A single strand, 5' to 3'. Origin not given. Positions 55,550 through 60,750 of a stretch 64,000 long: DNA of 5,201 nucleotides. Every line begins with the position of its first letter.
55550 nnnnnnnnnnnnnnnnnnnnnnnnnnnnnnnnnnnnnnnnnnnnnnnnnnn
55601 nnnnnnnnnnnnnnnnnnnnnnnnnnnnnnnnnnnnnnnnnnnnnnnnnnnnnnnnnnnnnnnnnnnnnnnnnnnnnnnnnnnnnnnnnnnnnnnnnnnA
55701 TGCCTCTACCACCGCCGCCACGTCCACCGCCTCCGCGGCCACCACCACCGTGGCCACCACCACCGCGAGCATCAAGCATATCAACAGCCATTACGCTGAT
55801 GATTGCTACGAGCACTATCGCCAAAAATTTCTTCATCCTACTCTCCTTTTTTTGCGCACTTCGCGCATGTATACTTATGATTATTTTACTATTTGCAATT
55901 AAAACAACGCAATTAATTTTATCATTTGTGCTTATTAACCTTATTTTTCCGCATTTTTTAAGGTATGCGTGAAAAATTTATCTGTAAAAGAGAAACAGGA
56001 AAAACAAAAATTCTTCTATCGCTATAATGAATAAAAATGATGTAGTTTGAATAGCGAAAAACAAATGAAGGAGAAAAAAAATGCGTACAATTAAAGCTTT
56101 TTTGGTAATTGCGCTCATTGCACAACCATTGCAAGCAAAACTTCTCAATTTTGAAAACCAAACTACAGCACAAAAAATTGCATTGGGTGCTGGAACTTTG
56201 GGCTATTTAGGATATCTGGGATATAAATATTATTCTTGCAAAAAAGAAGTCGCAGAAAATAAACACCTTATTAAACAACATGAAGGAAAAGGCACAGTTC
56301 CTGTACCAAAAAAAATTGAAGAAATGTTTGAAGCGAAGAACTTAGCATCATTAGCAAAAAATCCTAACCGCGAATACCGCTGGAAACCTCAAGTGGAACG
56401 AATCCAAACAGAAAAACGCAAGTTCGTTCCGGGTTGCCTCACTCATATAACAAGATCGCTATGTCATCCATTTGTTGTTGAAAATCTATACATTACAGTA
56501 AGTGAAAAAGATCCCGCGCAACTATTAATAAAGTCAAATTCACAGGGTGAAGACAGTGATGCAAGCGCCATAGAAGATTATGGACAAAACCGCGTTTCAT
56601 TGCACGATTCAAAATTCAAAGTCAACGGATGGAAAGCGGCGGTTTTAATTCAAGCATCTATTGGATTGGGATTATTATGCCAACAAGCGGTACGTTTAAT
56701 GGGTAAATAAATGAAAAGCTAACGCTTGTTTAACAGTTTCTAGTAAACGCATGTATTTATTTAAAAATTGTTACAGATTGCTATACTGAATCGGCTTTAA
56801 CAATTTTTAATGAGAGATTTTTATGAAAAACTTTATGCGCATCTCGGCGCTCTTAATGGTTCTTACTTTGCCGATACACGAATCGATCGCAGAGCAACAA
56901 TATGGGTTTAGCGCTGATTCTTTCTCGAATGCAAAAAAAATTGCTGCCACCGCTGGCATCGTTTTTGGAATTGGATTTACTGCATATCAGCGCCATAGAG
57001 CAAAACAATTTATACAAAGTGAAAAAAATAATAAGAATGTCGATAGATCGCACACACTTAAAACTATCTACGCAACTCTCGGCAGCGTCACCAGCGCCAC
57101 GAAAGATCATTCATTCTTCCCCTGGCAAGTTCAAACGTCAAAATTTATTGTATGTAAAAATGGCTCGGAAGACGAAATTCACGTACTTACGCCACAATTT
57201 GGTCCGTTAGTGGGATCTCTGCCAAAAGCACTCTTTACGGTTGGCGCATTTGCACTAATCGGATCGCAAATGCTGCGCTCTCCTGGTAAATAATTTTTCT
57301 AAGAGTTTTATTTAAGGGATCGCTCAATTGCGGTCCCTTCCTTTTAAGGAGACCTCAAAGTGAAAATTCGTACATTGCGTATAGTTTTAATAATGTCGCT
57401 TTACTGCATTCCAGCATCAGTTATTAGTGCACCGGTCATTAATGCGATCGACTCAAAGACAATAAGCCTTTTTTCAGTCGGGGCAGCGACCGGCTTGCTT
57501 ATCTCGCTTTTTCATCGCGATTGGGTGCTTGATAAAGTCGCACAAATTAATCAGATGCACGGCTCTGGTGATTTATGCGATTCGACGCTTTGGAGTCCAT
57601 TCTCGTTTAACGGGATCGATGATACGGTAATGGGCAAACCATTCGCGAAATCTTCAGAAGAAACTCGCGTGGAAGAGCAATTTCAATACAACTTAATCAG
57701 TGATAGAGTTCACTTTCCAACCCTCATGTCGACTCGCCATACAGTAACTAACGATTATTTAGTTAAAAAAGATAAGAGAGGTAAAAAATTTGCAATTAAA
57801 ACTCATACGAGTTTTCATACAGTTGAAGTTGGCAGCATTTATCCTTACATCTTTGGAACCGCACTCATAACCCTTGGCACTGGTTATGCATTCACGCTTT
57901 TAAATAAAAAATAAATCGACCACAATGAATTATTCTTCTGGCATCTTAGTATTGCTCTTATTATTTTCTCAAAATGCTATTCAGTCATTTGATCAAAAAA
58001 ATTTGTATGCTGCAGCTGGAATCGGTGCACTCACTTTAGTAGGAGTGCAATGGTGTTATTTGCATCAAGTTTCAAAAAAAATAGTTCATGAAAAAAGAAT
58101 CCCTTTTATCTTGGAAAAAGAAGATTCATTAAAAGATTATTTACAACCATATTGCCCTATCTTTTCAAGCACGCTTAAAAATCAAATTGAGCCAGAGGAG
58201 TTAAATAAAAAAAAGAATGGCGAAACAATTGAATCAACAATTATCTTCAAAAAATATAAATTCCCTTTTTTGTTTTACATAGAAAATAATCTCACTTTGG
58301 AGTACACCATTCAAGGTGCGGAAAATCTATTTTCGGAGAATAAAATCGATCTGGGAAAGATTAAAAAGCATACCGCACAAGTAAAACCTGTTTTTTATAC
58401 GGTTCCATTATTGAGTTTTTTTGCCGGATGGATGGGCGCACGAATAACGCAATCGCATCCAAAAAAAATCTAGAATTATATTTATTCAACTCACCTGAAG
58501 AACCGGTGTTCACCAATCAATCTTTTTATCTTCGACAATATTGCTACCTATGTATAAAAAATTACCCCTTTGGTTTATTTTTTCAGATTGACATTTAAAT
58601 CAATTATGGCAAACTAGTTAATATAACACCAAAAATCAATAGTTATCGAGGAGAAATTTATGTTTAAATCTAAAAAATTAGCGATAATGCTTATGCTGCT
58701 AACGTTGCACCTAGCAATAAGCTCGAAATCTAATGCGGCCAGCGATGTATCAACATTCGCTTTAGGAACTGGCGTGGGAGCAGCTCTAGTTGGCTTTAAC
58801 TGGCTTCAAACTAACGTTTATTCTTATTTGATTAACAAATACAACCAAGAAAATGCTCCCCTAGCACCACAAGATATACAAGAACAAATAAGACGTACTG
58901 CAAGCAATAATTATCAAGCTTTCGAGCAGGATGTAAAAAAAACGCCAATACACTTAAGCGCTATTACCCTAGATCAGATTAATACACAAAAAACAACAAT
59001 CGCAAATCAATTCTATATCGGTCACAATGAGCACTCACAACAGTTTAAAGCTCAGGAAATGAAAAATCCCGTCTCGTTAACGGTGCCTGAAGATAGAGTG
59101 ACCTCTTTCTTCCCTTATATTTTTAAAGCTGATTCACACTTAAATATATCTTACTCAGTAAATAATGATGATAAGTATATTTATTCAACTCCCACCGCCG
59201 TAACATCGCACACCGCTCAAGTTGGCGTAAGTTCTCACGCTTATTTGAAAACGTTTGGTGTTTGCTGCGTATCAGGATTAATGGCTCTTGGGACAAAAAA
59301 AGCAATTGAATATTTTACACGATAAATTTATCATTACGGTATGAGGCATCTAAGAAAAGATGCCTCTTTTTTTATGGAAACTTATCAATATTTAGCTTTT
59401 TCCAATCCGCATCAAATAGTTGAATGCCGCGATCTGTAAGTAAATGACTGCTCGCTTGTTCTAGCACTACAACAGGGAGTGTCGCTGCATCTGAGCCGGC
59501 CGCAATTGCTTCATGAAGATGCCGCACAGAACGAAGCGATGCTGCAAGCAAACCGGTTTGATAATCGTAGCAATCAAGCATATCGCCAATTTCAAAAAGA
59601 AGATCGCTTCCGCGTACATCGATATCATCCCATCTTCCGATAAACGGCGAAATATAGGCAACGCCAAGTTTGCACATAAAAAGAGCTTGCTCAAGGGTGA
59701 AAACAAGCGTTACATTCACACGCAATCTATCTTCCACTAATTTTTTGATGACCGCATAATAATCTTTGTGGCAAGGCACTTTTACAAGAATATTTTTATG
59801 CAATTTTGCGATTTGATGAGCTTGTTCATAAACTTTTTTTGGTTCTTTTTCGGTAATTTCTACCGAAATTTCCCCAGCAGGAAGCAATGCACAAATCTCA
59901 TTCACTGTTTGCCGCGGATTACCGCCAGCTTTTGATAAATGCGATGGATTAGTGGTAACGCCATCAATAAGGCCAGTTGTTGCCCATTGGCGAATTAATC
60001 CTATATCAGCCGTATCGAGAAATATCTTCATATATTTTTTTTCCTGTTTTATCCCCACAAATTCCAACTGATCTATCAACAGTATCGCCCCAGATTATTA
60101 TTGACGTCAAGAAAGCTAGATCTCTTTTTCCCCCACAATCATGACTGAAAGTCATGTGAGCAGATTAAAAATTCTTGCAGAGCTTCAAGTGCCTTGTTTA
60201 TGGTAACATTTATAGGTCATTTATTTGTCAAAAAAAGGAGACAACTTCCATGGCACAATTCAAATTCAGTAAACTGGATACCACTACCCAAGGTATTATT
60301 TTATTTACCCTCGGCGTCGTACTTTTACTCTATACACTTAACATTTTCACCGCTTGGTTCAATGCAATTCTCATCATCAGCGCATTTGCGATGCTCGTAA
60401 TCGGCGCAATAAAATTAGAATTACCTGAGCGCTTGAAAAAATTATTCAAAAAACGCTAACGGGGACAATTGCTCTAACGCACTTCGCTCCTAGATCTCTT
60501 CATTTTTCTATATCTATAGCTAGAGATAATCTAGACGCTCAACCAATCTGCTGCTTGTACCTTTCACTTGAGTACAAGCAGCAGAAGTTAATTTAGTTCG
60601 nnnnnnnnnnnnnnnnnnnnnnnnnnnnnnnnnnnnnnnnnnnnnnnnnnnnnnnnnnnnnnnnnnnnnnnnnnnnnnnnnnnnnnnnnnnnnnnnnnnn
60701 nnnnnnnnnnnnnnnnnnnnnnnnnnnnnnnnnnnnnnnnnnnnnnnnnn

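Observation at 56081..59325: Tandem array of five paralogous genes encoding proteins with a bilobed N-terminal hydrophobic domain plus C-terminal anchor (Inc-like architecture)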

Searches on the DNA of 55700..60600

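Call 62: search_rna_families(source=window, start=55700, end=60600, threshold=evalue, max_evalue=1)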
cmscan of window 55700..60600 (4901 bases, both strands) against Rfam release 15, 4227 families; matches with E-value up to 1: 1.
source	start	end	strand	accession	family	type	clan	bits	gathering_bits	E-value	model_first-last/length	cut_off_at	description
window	56018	56058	+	RF00331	snoZ169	Gene; snRNA; snoRNA; CD-box;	-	24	55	0.9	1-69/69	no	Small nucleolar RNA Z169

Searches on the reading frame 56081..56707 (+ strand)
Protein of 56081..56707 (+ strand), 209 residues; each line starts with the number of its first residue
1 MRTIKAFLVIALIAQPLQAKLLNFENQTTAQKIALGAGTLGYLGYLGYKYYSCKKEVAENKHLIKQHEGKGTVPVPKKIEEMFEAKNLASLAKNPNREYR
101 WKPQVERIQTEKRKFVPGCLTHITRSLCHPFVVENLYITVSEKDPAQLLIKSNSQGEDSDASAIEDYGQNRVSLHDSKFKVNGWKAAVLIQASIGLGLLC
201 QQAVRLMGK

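Call 4: search_protein_families(library=pfam, proteins=[window:56081-56707:+], max_evalue=1)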
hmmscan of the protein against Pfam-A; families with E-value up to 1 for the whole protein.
window:56081-56707:+ (209 aa): 1 family
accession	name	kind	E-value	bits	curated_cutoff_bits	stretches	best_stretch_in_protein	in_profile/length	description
PF15069.11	FAM163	-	0.083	13.7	28.3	1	44-121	26-100/164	FAM163 family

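Call 29: find_homologous_proteins(query=A1, max_evalue=10)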
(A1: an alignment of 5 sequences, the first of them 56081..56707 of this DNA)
Query A1 (5 sequences) (209 aa, profile of the alignment): 6 proteins with E <= 10 among 5348 candidates.
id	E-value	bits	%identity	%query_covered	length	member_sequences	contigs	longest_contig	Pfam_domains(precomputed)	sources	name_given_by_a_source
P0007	2.5e-59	218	-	-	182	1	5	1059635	-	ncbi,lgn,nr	ncbi:MAG TPA: hypothetical protein VHO47_04585 [Candidatus Babeliales bacterium]|nr:hypothetical pro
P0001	1.3e-53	200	-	-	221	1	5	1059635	-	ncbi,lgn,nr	ncbi:MAG TPA: hypothetical protein VHO47_04590 [Candidatus Babeliales bacterium]|nr:hypothetical pro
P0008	2.6e-49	185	20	50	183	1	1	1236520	-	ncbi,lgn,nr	ncbi:hypothetical protein HYX58_04680 [Candidatus Dependentiae bacterium]|nr:hypothetical protein [C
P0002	1.3e-45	173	100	100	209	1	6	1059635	-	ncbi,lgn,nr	ncbi:MAG TPA: hypothetical protein VHO47_04570 [Candidatus Babeliales bacterium]|nr:hypothetical pro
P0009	1.6e-28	118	76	100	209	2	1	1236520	-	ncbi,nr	ncbi:hypothetical protein HYX58_04665 [Candidatus Dependentiae bacterium]|nr:hypothetical protein [C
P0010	2.6e-28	117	-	-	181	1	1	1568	-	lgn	-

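Call 31: find_encoding_contigs(protein=P0009, flank=10000, max_places=4)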
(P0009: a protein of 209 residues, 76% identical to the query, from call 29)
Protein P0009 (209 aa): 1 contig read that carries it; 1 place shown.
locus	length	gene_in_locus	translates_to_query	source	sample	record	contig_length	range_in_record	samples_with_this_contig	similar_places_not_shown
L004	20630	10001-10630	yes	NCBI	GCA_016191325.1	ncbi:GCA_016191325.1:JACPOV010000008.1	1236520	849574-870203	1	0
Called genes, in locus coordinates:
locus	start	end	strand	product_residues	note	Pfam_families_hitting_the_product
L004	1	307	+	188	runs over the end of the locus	PF00583:Acetyltransf_1, PF13673:Acetyltransf_10, PF13508:Acetyltransf_7, PF08445:FR47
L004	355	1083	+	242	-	PF00702:Hydrolase, PF08282:Hydrolase_3 (faint), PF12710:HAD, PF13419:HAD_2, PF13242:Hydrolase_like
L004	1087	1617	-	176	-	PF07690:MFS_1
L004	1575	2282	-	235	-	PF07690:MFS_1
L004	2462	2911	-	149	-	PF18228:CdiI_N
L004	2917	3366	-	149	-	PF18228:CdiI_N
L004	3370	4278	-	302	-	PF13403:Hint_2 (faint), PF15526:Ntox21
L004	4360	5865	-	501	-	PF01676:Metalloenzyme, PF06415:iPGM_N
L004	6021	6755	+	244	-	-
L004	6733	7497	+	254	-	PF04452:Methyltrans_RNA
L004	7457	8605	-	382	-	PF13477:Glyco_trans_4_2 (weak), PF20706:GT4-conflict, PF13439:Glyco_transf_4, PF13579:Glyco_trans_4_4, PF00534:Glycos_transf_1, PF13692:Glyco_trans_1_4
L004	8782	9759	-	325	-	-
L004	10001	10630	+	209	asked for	-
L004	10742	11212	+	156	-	-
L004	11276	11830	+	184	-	-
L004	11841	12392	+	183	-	-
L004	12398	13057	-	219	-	PF00923:TAL_FSA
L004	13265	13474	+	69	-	-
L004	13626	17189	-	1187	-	PF00924:MS_channel_2nd, PF21082:MS_channel_3rd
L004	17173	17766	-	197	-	-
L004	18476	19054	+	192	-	-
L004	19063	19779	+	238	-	-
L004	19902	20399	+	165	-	-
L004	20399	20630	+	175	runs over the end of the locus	-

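Call 33: find_related_loci(query=A3, collection=metagenome_contigs, flank=10000)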
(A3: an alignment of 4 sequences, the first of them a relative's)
Query A3 (182 aa) in metagenome_contigs; peptide patterns used: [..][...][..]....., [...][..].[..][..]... (x = any residue, [..] = any of these).
600 stretches matched a pattern, but none encodes a relative of the query by tblastn (E <= 1e-3).

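Call 34: find_related_loci(query=A3, collection=genome_contigs, flank=10000)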
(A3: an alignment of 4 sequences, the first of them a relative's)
Query A3 (182 aa) in genome_contigs; peptide patterns used: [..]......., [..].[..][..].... (x = any residue, [..] = any of these).
229 stretches matched a pattern, but none encodes a relative of the query by tblastn (E <= 1e-3).

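Call 36: find_encoding_contigs(protein=P0010, flank=10000, max_places=6)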
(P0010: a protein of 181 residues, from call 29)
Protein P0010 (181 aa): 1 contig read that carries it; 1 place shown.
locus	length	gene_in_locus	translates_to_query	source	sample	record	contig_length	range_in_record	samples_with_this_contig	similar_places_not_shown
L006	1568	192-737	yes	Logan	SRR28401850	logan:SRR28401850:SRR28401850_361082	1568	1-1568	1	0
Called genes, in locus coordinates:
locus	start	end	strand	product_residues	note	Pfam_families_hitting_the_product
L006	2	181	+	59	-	?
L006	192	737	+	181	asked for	-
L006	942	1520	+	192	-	-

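Call 47: search_protein_families(library=ncbifam, proteins=[window:56081-56707:+, L006:918-1517:+], max_evalue=1)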
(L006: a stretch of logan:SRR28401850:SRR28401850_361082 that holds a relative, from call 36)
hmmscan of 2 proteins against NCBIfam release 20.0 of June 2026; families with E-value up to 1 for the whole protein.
window:56081-56707:+ (209 aa): 1 family
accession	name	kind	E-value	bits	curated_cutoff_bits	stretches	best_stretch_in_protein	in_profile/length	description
NF007238.0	PRK09672.1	equivalog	0.063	12.4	274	1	22-89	47-118/309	phage exclusion protein Lit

L006:918-1517:+ (200 aa): 2 families
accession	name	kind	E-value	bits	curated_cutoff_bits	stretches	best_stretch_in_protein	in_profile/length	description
NF008518.1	PRK11443.1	equivalog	0.16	12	124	0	9-44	6-46/124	lipoprotein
NF008479.0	PRK11379.1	equivalog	0.24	10.3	510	1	35-91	273-329/421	glucuronide uptake porin UidC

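Call 48: search_protein_families(library=phrogs, proteins=[window:56081-56707:+, L006:918-1517:+], max_evalue=1)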
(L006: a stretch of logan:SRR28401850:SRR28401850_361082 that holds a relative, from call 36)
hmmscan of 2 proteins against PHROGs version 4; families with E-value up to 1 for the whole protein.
window:56081-56707:+ (209 aa): 0 families

L006:918-1517:+ (200 aa): 1 family
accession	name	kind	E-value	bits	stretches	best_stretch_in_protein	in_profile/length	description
phrog_11146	-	unknown function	0.043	14.8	1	99-160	9-70/82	-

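Call 58: predict_structure(alignment_id=A5)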
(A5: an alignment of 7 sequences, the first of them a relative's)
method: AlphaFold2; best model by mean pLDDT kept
length: 182 residues; sequences in the alignment: 7
mean_pLDDT: 52.8   pTM: 0.38
mean pLDDT of the five models: 52.8, 51.8, 49.5, 49.3, 46.2
residues with pLDDT >= 90: 0; 70-90: 0; 50-70: 121; < 50: 61
segments of 3 or more residues with pLDDT < 50: 1-10, 12-30, 55-65, 77-83, 177-182
pLDDT, mean of each block of 10 residues (from residue 1): 43 46 43 53 54 47 50 51 51 59 62 56 64 56 59 58 53 50 40
secondary structure, 60 per line:
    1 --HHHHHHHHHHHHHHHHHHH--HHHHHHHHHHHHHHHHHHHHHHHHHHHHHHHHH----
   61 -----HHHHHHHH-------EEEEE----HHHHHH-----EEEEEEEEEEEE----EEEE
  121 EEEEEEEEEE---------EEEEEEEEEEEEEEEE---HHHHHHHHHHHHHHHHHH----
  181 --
elements in order: H3-21 H24-56 H66-73 E81-85 H90-95 E101-112 E117-130 E140-155 H159-176

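Call 80: search_solved_structures(query=A4, max_evalue=10)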
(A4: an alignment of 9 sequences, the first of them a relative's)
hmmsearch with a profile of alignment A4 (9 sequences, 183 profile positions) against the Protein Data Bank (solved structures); distinct sequences matched with E-value up to 10: 2.
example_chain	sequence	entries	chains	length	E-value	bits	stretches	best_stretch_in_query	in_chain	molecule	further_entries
6u42_3W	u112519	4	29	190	0.69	12.9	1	116-174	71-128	FAP20 | Cilia- and flagella-associated protein 20 | FAP147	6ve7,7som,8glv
6opm_A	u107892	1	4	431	0.77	12.8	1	36-102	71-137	CRISPR-associated endonuclease Cas1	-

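Call 81: search_protein_families(library=padloc, proteins=[window:56081-56707:+, L006:918-1517:+], max_evalue=1)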
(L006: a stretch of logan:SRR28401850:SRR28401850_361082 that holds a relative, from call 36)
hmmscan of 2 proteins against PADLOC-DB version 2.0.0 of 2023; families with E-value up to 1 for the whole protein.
window:56081-56707:+ (209 aa): 0 families

L006:918-1517:+ (200 aa): 0 families

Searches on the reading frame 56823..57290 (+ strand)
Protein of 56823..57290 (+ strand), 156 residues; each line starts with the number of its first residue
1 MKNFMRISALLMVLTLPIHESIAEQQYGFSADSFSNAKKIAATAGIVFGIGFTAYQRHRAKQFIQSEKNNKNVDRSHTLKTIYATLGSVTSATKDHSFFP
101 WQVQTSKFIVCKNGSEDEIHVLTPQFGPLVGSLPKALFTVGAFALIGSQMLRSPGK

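Call 4: search_protein_families(library=pfam, proteins=[window:56823-57290:+], max_evalue=1)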
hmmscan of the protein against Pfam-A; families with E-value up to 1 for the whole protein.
window:56823-57290:+ (156 aa): 0 families

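Call 47: search_protein_families(library=ncbifam, proteins=[window:56823-57290:+], max_evalue=1)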
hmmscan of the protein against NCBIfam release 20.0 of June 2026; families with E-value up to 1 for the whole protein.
window:56823-57290:+ (156 aa): 2 families
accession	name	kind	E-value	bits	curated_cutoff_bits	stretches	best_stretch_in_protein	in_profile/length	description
NF045610.1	acin_4_helix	equivalog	0.014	15.4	50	1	6-86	3-83/131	putative four-helix membrane protein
NF007472.0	PRK10054.1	equivalog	0.021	13.8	582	1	15-55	26-66/395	efflux MFS transporter YdeE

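Call 48: search_protein_families(library=phrogs, proteins=[window:56823-57290:+], max_evalue=1)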
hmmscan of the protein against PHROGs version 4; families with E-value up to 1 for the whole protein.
window:56823-57290:+ (156 aa): 1 family
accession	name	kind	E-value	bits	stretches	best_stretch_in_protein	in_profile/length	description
phrog_29088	-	unknown function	0.0038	18.5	1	39-76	104-141/143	-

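Call 81: search_protein_families(library=padloc, proteins=[window:56823-57290:+], max_evalue=1)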
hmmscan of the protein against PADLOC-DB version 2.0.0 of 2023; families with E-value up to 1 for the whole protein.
window:56823-57290:+ (156 aa): 1 family
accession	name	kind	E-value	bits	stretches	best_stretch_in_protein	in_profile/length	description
PDLC03679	HEase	-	0.0081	14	1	21-71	71-121/257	homing endonuclease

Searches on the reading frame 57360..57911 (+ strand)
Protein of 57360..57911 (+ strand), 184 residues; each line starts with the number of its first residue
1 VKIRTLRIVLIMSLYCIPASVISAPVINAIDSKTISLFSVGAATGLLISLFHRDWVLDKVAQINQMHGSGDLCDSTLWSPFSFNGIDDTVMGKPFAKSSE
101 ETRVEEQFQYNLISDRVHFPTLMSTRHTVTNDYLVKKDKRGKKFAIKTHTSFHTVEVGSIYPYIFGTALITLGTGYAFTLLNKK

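Call 4: search_protein_families(library=pfam, proteins=[window:57360-57911:+], max_evalue=1)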
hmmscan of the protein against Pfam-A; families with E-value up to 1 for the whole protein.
window:57360-57911:+ (184 aa): 0 families

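Call 47: search_protein_families(library=ncbifam, proteins=[window:57360-57911:+], max_evalue=1)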
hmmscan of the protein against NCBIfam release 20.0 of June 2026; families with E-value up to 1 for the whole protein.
window:57360-57911:+ (184 aa): 0 families

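Call 48: search_protein_families(library=phrogs, proteins=[window:57360-57911:+], max_evalue=1)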
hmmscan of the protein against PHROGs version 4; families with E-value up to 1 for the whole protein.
window:57360-57911:+ (184 aa): 1 family
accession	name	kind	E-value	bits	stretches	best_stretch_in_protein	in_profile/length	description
phrog_15450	-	unknown function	0.34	12.6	1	12-41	11-40/102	-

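Call 81: search_protein_families(library=padloc, proteins=[window:57360-57911:+], max_evalue=1)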
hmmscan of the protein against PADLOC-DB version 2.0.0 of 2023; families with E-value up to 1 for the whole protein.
window:57360-57911:+ (184 aa): 0 families

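Call 88: find_related_loci(query=A7, collection=metagenome_contigs, flank=10000)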
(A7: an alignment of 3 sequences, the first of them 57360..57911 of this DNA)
Query A7 (184 aa) in metagenome_contigs; peptide patterns used: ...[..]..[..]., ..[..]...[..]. (x = any residue, [..] = any of these).
262 stretches matched a pattern, but none encodes a relative of the query by tblastn (E <= 1e-3).

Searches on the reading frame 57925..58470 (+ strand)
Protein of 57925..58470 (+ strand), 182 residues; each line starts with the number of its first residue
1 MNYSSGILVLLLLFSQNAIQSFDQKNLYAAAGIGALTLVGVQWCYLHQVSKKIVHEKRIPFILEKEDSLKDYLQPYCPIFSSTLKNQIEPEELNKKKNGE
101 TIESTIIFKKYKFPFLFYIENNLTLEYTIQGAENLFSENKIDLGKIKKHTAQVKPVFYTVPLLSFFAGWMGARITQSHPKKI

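Call 4: search_protein_families(library=pfam, proteins=[window:57925-58470:+], max_evalue=1)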
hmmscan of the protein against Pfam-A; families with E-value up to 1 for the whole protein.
window:57925-58470:+ (182 aa): 0 families

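Call 47: search_protein_families(library=ncbifam, proteins=[window:57925-58470:+], max_evalue=1)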
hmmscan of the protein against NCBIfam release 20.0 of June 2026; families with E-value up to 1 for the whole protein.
window:57925-58470:+ (182 aa): 1 family
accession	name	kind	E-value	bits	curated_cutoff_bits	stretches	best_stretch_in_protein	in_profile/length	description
NF004281.0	PRK05690.1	subfamily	0.16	11.1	266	1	28-78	51-100/250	molybdopterin-synthase adenylyltransferase MoeB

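Call 48: search_protein_families(library=phrogs, proteins=[window:57925-58470:+], max_evalue=1)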
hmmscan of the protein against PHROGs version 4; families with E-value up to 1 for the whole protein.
window:57925-58470:+ (182 aa): 3 families
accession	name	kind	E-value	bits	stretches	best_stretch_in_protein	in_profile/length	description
phrog_8400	-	unknown function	0.07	14.2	1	57-93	20-54/56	-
phrog_15501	-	unknown function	0.23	12.6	1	15-43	23-51/71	-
phrog_12580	-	unknown function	0.34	11.1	1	37-85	192-239/256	-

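Call 81: search_protein_families(library=padloc, proteins=[window:57925-58470:+], max_evalue=1)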
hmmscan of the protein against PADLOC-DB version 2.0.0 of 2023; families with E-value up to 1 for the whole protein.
window:57925-58470:+ (182 aa): 0 families
